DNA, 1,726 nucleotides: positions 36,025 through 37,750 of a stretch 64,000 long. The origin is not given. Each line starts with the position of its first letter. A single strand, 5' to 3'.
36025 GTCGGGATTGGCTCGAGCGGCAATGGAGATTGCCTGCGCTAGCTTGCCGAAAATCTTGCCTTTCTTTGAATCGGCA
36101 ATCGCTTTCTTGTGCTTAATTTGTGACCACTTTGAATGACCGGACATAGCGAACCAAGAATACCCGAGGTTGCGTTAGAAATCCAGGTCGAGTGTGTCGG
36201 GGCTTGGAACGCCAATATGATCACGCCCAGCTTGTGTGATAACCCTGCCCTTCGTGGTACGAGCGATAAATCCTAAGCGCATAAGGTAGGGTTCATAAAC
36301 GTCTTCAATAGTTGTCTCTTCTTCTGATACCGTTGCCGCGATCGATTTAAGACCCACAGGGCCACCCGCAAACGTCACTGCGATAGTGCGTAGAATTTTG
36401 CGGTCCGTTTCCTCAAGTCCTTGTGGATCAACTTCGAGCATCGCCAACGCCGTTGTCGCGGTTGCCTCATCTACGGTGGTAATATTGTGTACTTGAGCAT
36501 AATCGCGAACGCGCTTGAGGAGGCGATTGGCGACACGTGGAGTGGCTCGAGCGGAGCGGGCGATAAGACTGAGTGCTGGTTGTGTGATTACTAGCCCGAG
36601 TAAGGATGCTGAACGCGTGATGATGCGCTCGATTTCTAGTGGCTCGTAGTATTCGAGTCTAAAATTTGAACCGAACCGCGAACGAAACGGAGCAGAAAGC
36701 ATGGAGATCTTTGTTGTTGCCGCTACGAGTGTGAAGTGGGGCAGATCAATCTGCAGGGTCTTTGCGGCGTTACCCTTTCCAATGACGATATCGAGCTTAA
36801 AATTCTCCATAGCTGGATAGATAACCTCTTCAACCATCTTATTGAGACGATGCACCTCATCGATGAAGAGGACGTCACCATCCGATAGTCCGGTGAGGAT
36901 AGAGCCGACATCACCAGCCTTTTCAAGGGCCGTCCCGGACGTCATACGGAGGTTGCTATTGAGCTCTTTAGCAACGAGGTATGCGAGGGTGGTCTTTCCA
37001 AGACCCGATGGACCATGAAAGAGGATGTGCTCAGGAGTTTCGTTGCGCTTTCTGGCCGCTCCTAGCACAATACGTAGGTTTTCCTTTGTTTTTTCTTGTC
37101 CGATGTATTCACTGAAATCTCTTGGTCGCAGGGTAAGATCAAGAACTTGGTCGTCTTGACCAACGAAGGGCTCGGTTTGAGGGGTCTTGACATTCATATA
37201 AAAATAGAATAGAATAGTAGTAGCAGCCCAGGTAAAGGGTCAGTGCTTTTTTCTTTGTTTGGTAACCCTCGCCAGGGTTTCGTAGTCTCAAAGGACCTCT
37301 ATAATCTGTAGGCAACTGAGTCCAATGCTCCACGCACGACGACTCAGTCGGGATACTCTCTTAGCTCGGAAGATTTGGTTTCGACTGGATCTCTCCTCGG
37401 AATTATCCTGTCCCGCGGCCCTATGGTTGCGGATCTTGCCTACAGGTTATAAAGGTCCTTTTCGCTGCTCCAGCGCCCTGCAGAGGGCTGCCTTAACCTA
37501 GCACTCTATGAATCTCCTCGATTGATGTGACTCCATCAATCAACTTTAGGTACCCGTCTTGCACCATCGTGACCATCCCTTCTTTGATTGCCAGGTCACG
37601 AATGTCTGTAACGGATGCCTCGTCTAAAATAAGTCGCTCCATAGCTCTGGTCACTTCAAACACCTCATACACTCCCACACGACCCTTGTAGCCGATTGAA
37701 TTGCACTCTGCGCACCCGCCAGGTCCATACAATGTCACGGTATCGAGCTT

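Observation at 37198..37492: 295-nt intergenic region upstream of ruvB containing a 166-nt element closed by a 21-bp long-range helix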

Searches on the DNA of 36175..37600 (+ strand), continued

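Call 50: search_with_rna_model(model_id=R1, sources=[window, L002, L003, L004, L005, L006, L007, L008, L009, L010, L011, L012, L013, L014, L015, L017, L018, L019, L021, L023, L024, L025, L026, L027, L028, L029, L030, L031, L032, L033, L034, L035, L036, L037, L039, L040, L041, L042, L043, L044, L045, L046, L047, L049, L050, L128, L138, L146, L108, L133, L127, L160, L090, L094, L109, L081, L100, L099, L103, L111, L151, L130, L116, L086, L135, L088, L132, L115, L154, L131, L158, L096, L149, L091, L121, L114, L117, L150, L113, L095, L093, L159, L153, L122, L119, L098, L112, L140, L097, L156, L142, L179, L168, L200, L183, L170, L177, L192, L184, L188], max_evalue=3e-13, make_alignment=true)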
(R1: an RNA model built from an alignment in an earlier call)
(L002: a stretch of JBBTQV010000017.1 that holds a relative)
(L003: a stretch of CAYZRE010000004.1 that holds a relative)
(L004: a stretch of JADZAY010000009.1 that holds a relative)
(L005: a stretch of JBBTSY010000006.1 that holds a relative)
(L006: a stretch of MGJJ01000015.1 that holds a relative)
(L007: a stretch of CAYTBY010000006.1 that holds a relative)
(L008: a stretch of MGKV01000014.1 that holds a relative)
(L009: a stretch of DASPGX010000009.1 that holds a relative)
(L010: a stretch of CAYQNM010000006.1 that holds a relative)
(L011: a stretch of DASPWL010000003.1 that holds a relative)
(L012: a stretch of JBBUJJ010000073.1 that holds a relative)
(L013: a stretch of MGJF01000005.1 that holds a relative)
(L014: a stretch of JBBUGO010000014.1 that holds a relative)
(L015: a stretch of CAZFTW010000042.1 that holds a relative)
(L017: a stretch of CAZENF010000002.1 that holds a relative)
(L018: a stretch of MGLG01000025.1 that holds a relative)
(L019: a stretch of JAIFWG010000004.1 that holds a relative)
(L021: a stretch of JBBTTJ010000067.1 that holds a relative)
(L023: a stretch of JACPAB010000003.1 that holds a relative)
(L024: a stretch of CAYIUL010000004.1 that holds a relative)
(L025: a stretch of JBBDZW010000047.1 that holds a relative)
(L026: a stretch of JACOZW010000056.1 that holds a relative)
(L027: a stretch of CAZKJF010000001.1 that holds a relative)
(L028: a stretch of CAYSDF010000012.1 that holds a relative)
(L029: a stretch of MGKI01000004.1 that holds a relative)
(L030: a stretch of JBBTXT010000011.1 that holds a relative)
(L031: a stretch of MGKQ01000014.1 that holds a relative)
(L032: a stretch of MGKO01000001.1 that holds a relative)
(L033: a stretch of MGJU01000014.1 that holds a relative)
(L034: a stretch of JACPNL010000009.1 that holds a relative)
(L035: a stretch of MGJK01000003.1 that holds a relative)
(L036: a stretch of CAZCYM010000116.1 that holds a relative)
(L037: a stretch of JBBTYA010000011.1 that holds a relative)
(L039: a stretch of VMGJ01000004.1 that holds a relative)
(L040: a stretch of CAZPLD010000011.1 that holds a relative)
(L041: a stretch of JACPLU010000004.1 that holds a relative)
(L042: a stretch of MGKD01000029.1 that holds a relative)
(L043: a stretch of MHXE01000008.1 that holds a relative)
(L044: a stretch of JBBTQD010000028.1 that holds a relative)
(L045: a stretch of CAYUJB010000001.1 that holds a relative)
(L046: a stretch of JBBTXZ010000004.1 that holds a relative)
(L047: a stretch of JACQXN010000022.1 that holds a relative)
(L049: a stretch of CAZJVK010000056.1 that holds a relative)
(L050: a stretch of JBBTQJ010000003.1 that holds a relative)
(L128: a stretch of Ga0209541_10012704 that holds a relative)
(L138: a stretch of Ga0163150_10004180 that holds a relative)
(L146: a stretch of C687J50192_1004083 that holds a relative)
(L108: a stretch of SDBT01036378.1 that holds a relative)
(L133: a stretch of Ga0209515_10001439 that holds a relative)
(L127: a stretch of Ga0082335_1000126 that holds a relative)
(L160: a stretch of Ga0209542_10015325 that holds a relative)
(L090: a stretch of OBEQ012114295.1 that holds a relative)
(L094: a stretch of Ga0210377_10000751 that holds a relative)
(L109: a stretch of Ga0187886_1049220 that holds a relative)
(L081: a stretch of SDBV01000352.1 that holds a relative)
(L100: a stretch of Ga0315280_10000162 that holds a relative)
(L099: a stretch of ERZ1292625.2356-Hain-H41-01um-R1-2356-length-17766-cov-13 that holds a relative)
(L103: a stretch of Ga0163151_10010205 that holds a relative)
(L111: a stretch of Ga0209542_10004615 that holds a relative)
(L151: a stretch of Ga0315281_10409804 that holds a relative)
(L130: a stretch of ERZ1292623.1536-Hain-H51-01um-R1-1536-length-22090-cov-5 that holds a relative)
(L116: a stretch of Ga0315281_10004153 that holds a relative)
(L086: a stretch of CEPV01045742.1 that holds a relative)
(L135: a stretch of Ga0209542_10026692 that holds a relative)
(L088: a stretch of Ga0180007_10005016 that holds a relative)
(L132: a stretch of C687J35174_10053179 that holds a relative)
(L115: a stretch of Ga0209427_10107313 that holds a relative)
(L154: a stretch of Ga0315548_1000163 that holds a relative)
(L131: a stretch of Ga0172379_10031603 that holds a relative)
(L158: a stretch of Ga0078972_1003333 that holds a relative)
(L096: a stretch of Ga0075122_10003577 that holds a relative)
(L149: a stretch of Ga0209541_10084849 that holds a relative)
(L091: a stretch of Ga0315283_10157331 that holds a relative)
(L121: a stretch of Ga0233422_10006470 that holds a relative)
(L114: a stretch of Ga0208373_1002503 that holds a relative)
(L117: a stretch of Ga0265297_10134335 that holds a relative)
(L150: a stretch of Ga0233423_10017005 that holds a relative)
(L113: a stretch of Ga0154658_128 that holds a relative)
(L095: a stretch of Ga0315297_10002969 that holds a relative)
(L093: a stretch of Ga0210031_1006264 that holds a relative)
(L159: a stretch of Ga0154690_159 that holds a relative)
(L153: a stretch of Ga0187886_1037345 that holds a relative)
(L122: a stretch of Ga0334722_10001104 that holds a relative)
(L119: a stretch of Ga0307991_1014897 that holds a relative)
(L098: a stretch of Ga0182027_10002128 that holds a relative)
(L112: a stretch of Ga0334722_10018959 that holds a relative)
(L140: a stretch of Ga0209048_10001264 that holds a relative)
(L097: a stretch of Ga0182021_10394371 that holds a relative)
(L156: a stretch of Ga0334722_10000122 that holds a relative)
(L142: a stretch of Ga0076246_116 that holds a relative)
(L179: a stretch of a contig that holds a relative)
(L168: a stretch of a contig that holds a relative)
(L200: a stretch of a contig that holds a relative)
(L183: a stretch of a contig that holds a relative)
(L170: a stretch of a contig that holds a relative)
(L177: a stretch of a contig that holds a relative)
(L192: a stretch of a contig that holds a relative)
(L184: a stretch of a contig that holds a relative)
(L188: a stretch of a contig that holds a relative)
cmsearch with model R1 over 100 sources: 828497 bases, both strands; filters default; matches with E-value up to 3e-13: 99.
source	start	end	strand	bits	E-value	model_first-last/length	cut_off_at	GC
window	37290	37464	+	180.8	6.1e-45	1-175/175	no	0.5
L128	4433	4606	+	180.7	6.6e-45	1-175/175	no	0.43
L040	3776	3949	-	180.5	7.5e-45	1-175/175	no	0.43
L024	3774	3950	-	177.8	3.7e-44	1-175/175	no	0.36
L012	3797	3970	-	176.8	7e-44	1-175/175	no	0.39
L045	3768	3942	-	176.3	9.7e-44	1-175/175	no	0.49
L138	5846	6020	+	175.3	1.8e-43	1-175/175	no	0.5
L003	3789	3963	-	174.8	2.3e-43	1-175/175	no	0.48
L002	2478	2652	-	174.6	2.8e-43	1-175/175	no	0.49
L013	3783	3956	-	174.5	2.9e-43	1-175/175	no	0.44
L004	3774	3949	-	174.3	3.2e-43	1-175/175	no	0.49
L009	3737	3911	-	170.7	2.9e-42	1-175/175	no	0.51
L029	3756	3931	-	169.1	7.5e-42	1-175/175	no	0.42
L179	161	335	-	168.3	1.3e-41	1-175/175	no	0.55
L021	2691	2866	-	167.9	1.6e-41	1-175/175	no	0.43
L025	3760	3937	-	167.5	2e-41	1-175/175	no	0.43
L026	3452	3623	-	167.3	2.3e-41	1-175/175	no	0.42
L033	3649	3822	-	167.1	2.6e-41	1-175/175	no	0.41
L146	2277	2453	-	165.8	5.8e-41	1-175/175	no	0.4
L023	3777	3954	-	165.5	7.1e-41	1-175/175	no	0.4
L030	3752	3927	-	165.3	7.7e-41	1-175/175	no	0.46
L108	4294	4468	+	164.6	1.2e-40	1-175/175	no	0.42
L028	3646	3816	-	164.1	1.6e-40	1-175/175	no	0.42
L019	3776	3947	-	163.2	2.8e-40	1-175/175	no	0.4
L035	3480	3650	-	163.2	2.9e-40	1-175/175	no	0.44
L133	2840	3010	-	162.2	5.1e-40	1-175/175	no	0.42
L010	3704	3881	-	162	5.7e-40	1-175/175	no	0.43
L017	3775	3945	-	161.8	6.6e-40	1-175/175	no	0.43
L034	3699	3873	-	161.6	7.2e-40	1-175/175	no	0.41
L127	1099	1273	-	159.9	2.1e-39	1-175/175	no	0.41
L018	3779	3951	-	158.2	6e-39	1-175/175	no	0.45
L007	3636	3806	-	158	6.5e-39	1-175/175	no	0.43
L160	1549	1719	+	157.6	8.4e-39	1-175/175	no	0.51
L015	933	1109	-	157.5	8.7e-39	1-175/175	no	0.41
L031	3712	3882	-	155.6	2.8e-38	1-175/175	no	0.54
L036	519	689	-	154.4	5.8e-38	1-175/175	no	0.44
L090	5023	5198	-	154.3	6.3e-38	1-175/175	no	0.43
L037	3764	3941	-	152.8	1.5e-37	1-175/175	no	0.53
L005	3744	3917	-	152.5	1.9e-37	1-175/175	no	0.45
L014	3758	3931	-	151.7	3.1e-37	1-175/175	no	0.45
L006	3748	3921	-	149.9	9.1e-37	1-175/175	no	0.36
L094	5300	5473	+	148.6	2e-36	1-175/175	no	0.44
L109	568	742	-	145.1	1.7e-35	1-175/175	no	0.4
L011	1477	1652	-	144.7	2.2e-35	1-175/175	no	0.45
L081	8938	9110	+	143.6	4.3e-35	1-175/175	no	0.42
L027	3804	3973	-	141.1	1.9e-34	1-175/175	no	0.48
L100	1470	1643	-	139.8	4.2e-34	1-175/175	no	0.44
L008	3790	3964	-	139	7.1e-34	1-175/175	no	0.45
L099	2303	2474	+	138.8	8e-34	1-175/175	no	0.44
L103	4732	4903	-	137.8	1.4e-33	1-175/175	no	0.45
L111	10515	10686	+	137.5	1.7e-33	1-175/175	no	0.46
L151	46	217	-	127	1e-30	1-175/175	no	0.49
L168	323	500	-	125.7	2.2e-30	1-175/175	no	0.48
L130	12920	13089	+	125.7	2.2e-30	1-175/175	no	0.43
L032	3770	3937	-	122.4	1.7e-29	1-175/175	no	0.49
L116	4902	5076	-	120.5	5.3e-29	1-175/175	no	0.44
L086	5242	5418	-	119.7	8.8e-29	1-175/175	no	0.42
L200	1221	1389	-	119.4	1.1e-28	1-175/175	no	0.42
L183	11338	11511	+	118.9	1.4e-28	1-175/175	no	0.41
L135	392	561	+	118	2.4e-28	1-175/175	no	0.4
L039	3768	3939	-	116.7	5.3e-28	1-175/175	no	0.48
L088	10331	10507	+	114.6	2e-27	1-175/175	no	0.42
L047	3643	3817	-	112.1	9.1e-27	1-175/175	no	0.45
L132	2677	2850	-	111.9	1e-26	1-175/175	no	0.38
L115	555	732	+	110.4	2.5e-26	1-175/175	no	0.4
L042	3728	3895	-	108.5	8.2e-26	1-175/175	no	0.41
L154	10820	10998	-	108.4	8.4e-26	1-175/175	no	0.41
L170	8411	8574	-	107.3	1.7e-25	1-175/175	no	0.44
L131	1007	1183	-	103.9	1.3e-24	1-175/175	no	0.44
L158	237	400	+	102.9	2.4e-24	1-175/175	no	0.39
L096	8014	8187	+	100.9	8.4e-24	1-175/175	no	0.36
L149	347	517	-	100.8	8.6e-24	1-175/175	no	0.37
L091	1425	1598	-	100.5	1e-23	1-175/175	no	0.49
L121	1258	1430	-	99.1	2.4e-23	1-175/175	no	0.53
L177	2462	2640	+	99.1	2.4e-23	1-175/175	no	0.43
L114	4356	4530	-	97.3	7.3e-23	1-175/175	no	0.37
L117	56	219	-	97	9e-23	1-175/175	no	0.41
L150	3032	3210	-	96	1.6e-22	1-175/175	no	0.42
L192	540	709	+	94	5.3e-22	1-175/175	no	0.45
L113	1998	2172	+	92.4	1.4e-21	1-175/175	no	0.46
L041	3769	3941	-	89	1.1e-20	1-175/175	no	0.45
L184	5416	5590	+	89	1.1e-20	1-175/175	no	0.51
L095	8189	8375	-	88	2.2e-20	1-175/175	no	0.39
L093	62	234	+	84.5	1.7e-19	1-175/175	no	0.46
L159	2119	2290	+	84.1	2.3e-19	1-175/175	no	0.48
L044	3604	3787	-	81.4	1.1e-18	1-175/175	no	0.42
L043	3657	3838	-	80.7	1.8e-18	1-175/175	no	0.44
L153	2046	2217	-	76.5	2.4e-17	1-175/175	no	0.48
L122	7414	7587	+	75.9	3.4e-17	1-175/175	no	0.44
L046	3552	3736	-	74.8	6.5e-17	1-175/175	no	0.45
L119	663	823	-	74.5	7.7e-17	1-175/175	no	0.42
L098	9705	9876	-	73.4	1.5e-16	1-175/175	no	0.49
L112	412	585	+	72.7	2.4e-16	1-175/175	no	0.42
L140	618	794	-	68.6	2.9e-15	1-175/175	no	0.45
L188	820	994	-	67.8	4.5e-15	1-175/175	no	0.47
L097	31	208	+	65.1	2.4e-14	1-175/175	no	0.48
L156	484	660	-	63.8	5.2e-14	1-175/175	no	0.46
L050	3790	3930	-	62.7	1e-13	1-175/175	no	0.42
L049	2055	2211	-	61.5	2.1e-13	1-175/175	no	0.37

Alignment A6: 99 matches aligned to the model, 281 columns, each read 5' to 3' on its own strand. Consensus structure (alignment columns), stored with it:
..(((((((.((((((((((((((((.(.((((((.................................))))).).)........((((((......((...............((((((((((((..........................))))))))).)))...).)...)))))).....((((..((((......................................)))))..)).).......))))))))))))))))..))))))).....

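Call 53: search_rna_families(sources=[L056, L057, L061, L062, L078, L051, L053], threshold=evalue, max_evalue=10)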
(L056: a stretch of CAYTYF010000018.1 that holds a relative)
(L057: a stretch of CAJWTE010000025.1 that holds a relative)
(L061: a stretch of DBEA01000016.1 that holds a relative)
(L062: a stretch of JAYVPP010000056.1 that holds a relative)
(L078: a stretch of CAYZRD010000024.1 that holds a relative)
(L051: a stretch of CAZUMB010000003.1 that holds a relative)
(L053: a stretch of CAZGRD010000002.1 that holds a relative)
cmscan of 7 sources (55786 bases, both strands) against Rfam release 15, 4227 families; matches with E-value up to 10: 21.
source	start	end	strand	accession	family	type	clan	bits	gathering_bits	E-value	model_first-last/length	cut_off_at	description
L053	185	267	+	RF02280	TtnuCD3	Gene; snRNA; snoRNA; CD-box;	-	29.4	70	4.4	1-72/72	no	Tetrahymena snoRNA TtnuCD3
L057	6363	6504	-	RF02048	STnc30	Gene; sRNA;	-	28.9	120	1.2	1-132/132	no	Salmonella enterica conserved region STnc30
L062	7647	7741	-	RF00512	Leu_leader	Cis-reg; leader;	-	28.2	50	0.089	1-148/148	no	Leucine operon leader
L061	7784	7973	-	RF02812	asponA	Gene; antisense;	-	27.6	113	0.00032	1-295/295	no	anti ponA RNA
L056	6436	6519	-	RF02502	Atu_C8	Gene; sRNA;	-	27.3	50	0.26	1-122/122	no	Rhizobiales sRNA Atu_C8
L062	7594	7678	+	RF00512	Leu_leader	Cis-reg; leader;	-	27.3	50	0.15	1-148/148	no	Leucine operon leader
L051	1261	1414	+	RF02110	DLEU2_6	Gene; lncRNA;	-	26.4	60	1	1-135/135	no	Deleted in lymphocytic leukemia 2 conserved region 6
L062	7600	7707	-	RF01770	rimP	Cis-reg; leader;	-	26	47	4.9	1-102/102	no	Gammaprotebacteria rimP leader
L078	4199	4351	+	RF01005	MIR530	Gene; miRNA;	-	25.2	85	1.6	1-172/172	no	MIR530 microRNA precursor family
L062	6071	6204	+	RF00557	L10_leader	Cis-reg; leader;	-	24.8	44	5.9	1-138/138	no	Ribosomal protein L10 leader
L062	7627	7689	+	RF01770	rimP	Cis-reg; leader;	-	24.8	47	8.9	1-102/102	no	Gammaprotebacteria rimP leader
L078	3677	3744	+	RF04246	MIR169_8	Gene; miRNA;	CL00098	24.8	107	2.5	1-137/137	no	MIR169_8 microRNA precursor family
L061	3655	3727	-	RF02891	AgrB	Gene; antisense;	-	24.1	40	9.1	1-84/84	no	ArsR-gov region gene B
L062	7646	7741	-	RF00079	OmrA-B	Gene; sRNA;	-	24.1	40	2.6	1-87/87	no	OmrA-B family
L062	6105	6200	+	RF01772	rnk_pseudo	Cis-reg; leader;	-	23.6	55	10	1-108/108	no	Pseudomonas rnk leader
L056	6414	6485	+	RF02502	Atu_C8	Gene; sRNA;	-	21.8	50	7.4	1-122/122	no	Rhizobiales sRNA Atu_C8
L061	6386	6416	+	RF03871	mir-5681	Gene; miRNA;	-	20.9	88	9.3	1-61/61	no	mir-5681 microRNA precursor family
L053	1160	1236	+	RF01698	Chloroflexi-1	Gene; sRNA;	-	20.9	80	9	1-84/84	no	Chloroflexi-1 RNA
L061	6386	6416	+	RF00084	CsrC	Gene; sRNA;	CL00106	18.7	61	0.16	211-242/255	no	CsrC RNA family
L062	3375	3432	+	RF00612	SNORD75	Gene; snRNA; snoRNA; CD-box;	-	18.5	50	4.4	1-62/62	no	Small nucleolar RNA SNORD75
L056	4177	4237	-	RF01136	sR28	Gene; snRNA; snoRNA; CD-box;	-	18.2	39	2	1-55/55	no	Small nucleolar RNA sR28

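Call 66: search_dna_similar(query=window:37280-37470:+, collection=phages, mode=distant, max_evalue=0.01)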
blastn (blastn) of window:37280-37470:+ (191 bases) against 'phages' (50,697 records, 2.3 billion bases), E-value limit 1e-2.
No match.

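Call 67: search_dna_similar(query=window:37280-37470:+, collection=plasmids, mode=distant, max_evalue=0.01)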
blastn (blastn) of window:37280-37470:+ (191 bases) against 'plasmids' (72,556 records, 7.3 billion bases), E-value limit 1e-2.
No match.
